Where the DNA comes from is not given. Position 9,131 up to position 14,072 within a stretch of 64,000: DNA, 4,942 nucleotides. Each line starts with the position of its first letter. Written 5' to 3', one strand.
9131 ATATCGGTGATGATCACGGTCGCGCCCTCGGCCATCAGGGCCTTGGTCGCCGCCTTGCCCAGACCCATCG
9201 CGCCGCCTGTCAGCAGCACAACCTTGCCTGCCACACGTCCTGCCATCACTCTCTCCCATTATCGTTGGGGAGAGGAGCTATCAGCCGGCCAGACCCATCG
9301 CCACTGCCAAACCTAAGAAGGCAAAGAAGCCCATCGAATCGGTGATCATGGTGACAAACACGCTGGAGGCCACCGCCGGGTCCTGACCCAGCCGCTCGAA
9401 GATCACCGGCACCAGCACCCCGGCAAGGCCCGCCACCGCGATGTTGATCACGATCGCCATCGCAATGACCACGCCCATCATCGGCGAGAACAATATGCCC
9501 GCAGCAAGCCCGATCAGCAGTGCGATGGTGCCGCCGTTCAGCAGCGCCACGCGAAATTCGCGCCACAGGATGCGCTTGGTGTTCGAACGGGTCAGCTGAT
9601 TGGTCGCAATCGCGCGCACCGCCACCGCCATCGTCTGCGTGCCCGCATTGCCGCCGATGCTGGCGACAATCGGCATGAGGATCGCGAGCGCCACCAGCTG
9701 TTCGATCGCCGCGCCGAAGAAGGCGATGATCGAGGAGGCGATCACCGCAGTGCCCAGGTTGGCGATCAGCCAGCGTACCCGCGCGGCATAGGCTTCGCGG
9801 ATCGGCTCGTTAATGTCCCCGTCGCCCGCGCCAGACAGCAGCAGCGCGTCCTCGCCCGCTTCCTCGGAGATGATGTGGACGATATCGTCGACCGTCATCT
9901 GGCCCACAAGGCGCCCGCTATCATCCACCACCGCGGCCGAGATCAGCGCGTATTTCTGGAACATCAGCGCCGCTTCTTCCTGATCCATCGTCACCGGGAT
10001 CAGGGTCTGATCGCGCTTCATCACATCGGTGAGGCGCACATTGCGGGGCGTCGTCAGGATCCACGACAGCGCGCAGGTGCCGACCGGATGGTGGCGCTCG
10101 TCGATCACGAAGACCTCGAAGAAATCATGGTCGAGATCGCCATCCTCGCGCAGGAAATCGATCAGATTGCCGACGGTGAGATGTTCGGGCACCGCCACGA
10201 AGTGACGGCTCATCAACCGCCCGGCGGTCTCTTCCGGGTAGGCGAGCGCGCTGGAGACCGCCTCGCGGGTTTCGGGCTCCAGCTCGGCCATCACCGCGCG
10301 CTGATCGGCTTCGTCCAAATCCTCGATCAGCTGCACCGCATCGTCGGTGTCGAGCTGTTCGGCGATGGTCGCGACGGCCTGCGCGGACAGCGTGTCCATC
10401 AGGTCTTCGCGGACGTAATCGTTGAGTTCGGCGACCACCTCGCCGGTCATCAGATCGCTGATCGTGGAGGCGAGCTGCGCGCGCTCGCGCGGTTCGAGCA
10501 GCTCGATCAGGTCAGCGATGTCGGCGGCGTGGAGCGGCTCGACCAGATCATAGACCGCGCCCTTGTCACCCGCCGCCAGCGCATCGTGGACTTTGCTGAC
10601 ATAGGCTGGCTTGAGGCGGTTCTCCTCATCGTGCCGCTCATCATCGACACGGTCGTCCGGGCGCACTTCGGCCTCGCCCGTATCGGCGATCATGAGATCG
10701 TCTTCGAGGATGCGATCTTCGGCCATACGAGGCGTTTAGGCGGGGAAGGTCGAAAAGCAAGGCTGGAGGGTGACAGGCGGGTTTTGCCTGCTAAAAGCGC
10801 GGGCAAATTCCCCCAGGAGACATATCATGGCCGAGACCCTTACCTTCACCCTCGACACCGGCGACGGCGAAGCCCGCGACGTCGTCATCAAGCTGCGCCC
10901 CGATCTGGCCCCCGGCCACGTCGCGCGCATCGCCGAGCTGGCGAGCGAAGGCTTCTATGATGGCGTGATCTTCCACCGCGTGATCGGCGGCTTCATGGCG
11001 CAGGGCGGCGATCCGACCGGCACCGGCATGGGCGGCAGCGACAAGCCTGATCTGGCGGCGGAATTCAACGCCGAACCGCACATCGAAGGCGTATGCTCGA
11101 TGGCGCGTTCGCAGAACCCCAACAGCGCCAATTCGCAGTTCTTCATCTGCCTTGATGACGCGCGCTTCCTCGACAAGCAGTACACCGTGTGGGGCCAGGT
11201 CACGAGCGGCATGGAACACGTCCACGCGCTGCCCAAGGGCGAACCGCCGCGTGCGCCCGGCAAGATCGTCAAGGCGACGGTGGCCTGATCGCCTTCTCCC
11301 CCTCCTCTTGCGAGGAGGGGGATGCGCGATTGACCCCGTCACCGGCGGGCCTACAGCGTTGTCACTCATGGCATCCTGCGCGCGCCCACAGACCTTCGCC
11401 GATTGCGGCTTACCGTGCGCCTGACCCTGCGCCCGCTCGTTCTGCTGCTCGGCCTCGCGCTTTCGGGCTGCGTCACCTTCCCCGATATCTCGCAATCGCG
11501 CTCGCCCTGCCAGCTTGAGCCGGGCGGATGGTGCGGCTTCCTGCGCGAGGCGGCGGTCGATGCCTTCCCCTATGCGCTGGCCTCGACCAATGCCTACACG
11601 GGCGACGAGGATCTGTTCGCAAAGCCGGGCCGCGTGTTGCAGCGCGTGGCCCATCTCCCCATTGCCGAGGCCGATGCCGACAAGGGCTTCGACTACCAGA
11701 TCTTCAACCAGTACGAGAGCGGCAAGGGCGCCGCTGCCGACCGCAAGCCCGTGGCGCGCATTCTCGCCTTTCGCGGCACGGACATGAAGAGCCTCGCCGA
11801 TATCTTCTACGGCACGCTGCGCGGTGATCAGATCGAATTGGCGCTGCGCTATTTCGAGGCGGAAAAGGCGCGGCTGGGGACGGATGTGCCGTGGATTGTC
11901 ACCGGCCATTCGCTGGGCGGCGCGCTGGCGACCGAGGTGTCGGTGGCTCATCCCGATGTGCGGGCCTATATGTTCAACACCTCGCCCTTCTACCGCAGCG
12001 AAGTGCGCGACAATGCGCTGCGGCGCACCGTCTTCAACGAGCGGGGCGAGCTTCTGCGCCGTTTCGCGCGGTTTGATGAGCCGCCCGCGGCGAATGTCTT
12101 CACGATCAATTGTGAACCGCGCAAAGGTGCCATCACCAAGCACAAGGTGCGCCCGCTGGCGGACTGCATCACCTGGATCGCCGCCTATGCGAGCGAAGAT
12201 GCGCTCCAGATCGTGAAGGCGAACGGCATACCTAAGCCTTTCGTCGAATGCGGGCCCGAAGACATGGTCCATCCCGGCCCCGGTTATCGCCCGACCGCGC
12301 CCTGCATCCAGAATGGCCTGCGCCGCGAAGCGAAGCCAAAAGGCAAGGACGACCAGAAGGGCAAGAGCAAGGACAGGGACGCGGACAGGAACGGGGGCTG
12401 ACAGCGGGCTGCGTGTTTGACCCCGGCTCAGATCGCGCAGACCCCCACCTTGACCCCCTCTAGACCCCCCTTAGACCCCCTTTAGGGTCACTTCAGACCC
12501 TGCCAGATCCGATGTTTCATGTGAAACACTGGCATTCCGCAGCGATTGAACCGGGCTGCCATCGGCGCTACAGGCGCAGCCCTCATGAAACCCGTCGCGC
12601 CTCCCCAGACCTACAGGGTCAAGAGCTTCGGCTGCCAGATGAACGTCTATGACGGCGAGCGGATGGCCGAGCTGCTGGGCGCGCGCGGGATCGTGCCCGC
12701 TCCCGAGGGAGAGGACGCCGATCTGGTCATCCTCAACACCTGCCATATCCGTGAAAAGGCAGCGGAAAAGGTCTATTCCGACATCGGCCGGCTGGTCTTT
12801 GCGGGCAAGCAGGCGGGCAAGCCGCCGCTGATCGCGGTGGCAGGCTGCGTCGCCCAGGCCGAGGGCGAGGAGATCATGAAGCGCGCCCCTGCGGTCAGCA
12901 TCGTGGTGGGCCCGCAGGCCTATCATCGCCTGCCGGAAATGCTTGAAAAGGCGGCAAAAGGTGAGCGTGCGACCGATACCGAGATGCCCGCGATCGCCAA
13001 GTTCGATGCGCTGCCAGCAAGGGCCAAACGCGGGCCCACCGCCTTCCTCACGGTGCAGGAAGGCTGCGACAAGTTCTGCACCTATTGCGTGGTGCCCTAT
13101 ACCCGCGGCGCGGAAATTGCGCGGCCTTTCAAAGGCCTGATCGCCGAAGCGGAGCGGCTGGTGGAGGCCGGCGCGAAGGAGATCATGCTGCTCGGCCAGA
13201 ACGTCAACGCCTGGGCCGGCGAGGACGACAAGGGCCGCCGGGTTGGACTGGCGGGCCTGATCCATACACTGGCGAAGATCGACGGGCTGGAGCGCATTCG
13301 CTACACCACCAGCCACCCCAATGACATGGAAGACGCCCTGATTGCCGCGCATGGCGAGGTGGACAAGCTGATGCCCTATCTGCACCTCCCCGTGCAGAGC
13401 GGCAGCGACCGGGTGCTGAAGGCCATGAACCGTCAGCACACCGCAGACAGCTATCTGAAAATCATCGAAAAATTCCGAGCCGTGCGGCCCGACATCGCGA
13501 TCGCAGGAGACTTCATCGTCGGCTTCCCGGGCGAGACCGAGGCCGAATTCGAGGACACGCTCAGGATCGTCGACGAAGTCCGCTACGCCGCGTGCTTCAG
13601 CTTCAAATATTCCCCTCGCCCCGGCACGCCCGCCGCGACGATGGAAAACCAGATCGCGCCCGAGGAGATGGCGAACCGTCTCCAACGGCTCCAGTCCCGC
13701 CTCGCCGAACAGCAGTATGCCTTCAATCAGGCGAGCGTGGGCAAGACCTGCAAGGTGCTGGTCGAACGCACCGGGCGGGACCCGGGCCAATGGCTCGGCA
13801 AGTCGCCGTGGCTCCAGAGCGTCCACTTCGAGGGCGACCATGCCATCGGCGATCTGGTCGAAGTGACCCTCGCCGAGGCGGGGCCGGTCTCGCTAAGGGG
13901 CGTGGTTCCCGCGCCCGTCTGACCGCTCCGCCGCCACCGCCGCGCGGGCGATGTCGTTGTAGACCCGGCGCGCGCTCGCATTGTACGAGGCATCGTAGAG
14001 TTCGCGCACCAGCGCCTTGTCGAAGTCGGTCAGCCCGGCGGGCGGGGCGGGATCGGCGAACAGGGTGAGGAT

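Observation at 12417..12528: Composite element: helically phased 11-bp repeat array coupled to a parS site (copy 1 of 2)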

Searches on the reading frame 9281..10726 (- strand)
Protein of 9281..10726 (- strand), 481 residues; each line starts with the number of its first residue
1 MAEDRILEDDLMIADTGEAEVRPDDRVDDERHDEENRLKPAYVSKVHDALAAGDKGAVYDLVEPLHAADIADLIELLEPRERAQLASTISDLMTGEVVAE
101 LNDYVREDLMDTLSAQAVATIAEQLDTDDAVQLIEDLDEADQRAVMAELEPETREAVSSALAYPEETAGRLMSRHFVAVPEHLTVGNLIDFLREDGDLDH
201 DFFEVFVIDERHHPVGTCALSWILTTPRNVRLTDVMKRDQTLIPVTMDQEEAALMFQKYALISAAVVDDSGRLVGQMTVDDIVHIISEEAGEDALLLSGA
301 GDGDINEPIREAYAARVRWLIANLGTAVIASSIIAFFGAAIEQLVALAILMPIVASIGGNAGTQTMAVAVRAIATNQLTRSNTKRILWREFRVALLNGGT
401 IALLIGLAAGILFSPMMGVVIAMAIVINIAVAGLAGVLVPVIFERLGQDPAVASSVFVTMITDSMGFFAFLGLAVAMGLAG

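Call 8: search_protein_families(library=pfam, proteins=[window:9281-10726:-])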
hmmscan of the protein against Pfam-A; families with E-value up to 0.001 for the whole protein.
window:9281-10726:- (481 aa): 3 families
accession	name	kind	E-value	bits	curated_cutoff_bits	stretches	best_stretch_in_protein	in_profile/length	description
PF01769.21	MgtE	-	1.7e-31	109.5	27.6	1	351-473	1-125/125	Divalent cation transporter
PF03448.22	MgtE_N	-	3.1e-20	73.1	25.9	1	65-166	1-102/102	MgtE intracellular N domain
PF00571.33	CBS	-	3.2e-11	43.8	24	1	233-287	2-56/57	CBS domain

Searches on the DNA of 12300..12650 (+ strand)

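Call 44: search_rna_families(source=window, start=12300, end=12650, threshold=evalue, max_evalue=1)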
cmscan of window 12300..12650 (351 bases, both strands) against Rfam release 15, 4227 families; matches with E-value up to 1: 0.
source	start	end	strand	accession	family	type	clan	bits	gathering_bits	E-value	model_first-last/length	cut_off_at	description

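Call 50: search_dna_similar(query=window:12440-12535:+, collection=plasmids, mode=distant, max_evalue=0.001, max_rows=15)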
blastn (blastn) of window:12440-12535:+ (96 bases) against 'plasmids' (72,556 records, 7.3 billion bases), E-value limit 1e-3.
No match.

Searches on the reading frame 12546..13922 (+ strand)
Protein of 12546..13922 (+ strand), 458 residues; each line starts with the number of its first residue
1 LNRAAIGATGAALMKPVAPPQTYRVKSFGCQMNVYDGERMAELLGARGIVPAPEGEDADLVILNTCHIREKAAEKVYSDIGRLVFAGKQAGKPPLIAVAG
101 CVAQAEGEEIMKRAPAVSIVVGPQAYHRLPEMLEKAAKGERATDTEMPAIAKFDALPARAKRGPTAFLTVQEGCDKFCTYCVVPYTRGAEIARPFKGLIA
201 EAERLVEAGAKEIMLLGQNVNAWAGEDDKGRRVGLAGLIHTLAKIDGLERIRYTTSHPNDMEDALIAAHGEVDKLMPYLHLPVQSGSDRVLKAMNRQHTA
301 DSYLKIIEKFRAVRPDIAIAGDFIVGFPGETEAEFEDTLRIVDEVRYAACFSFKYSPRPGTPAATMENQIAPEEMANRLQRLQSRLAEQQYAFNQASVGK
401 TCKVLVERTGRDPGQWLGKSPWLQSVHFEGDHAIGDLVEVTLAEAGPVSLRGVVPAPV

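Call 8: search_protein_families(library=pfam, proteins=[window:12546-13922:+])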
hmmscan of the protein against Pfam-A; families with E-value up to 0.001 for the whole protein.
window:12546-13922:+ (458 aa): 3 families
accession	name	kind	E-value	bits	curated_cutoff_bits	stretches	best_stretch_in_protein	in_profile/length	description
PF00919.26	UPF0004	-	1.1e-27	96.3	27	1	23-122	2-98/98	Uncharacterized protein family UPF0004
PF04055.27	Radical_SAM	-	2e-24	87.1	29.5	1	170-340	3-164/166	Radical SAM superfamily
PF01938.26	TRAM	-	8.1e-07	29.2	21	1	397-454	3-60/61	TRAM domain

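Call 10: find_related_loci(query=window:12546-13922:+, collection=genome_contigs, flank=3000)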
Query window:12546-13922:+ (458 aa) in genome_contigs; peptide patterns used: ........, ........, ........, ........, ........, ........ (x = any residue, [..] = any of these).
600 stretches matched a pattern (row limit reached: there are more); 600 encode a relative of the query (tblastn E <= 1e-3); the best 80 are kept; 80 distinct loci.
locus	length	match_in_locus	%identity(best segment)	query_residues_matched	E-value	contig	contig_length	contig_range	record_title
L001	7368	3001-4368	87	11-454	0e+0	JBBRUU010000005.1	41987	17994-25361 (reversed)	MAG: Sphingomonadales bacterium isolate La3_metabat2.028 La3_metabat2.028_K_156735_L_41987_cov_31.3591, whole genome sho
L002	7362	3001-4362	79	1-454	0e+0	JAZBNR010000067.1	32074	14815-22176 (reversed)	MAG: Erythrobacter sp. isolate bin.821 k117_9153605, whole genome shotgun sequence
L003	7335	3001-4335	79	5-452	0e+0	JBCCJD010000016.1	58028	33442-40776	MAG: Pseudomonadota bacterium isolate P01_C01_bin.105 k141_1551312_length_58028_cov_51.9439, whole genome shotgun sequen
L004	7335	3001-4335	77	7-452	0e+0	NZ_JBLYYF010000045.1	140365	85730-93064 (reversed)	MAG: Qipengyuania sp. isolate DBSW3.bin10 k97_1186874, whole genome shotgun sequence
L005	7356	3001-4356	75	1-452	0e+0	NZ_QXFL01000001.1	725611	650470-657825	Aurantiacibacter zhengii strain V18 V18_1, whole genome shotgun sequence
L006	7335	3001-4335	74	16-458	0e+0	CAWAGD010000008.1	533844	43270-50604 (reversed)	MAG: uncultured Alphaproteobacteria bacterium isolate MFD02581.bin.1.27 genome assembly, contig: contig_74220, whole gen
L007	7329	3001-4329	74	12-457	0e+0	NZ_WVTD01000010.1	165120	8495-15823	Novosphingobium silvae strain FGD1 NODE_10_length_165120_cov_35.064663, whole genome shotgun sequence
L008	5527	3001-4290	74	20-452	0e+0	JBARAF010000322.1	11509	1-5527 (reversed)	MAG: Croceibacterium sp. isolate MFD03245_ilm_asm_bin27 k127_59733, whole genome shotgun sequence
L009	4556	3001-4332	72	8-454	0e+0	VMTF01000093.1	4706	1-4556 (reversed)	MAG: Sphingomonadales bacterium isolate J_51 k141_61084, whole genome shotgun sequence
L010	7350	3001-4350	70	2-456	0e+0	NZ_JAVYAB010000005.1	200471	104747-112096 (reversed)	Novosphingobium sp. APW14 contig5, whole genome shotgun sequence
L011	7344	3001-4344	72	14-457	0e+0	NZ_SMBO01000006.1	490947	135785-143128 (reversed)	Novosphingobium sp. PhB57 Ga0304884_106, whole genome shotgun sequence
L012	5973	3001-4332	73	5-452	0e+0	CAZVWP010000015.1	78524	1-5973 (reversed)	MAG TPA_asm: uncultured Novosphingobium sp. isolate SRP263991_co5_121 genome assembly, contig: NODE_723_length_78524_cov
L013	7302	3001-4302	73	20-452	0e+0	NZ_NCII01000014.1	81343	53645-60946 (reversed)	MAG: Novosphingobium sp. 17-62-19 lw04302015_17_scaffold_118, whole genome shotgun sequence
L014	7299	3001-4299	74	20-452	0e+0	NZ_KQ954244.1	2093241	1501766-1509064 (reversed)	Novosphingobium fuchskuhlense strain FNE08-7 PRJNA299317_s001, whole genome shotgun sequence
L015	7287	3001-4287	72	21-452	0e+0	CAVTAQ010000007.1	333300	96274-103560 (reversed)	MAG: uncultured Alphaproteobacteria bacterium isolate MFD04651.bin.2.101 genome assembly, contig: contig_9595, whole gen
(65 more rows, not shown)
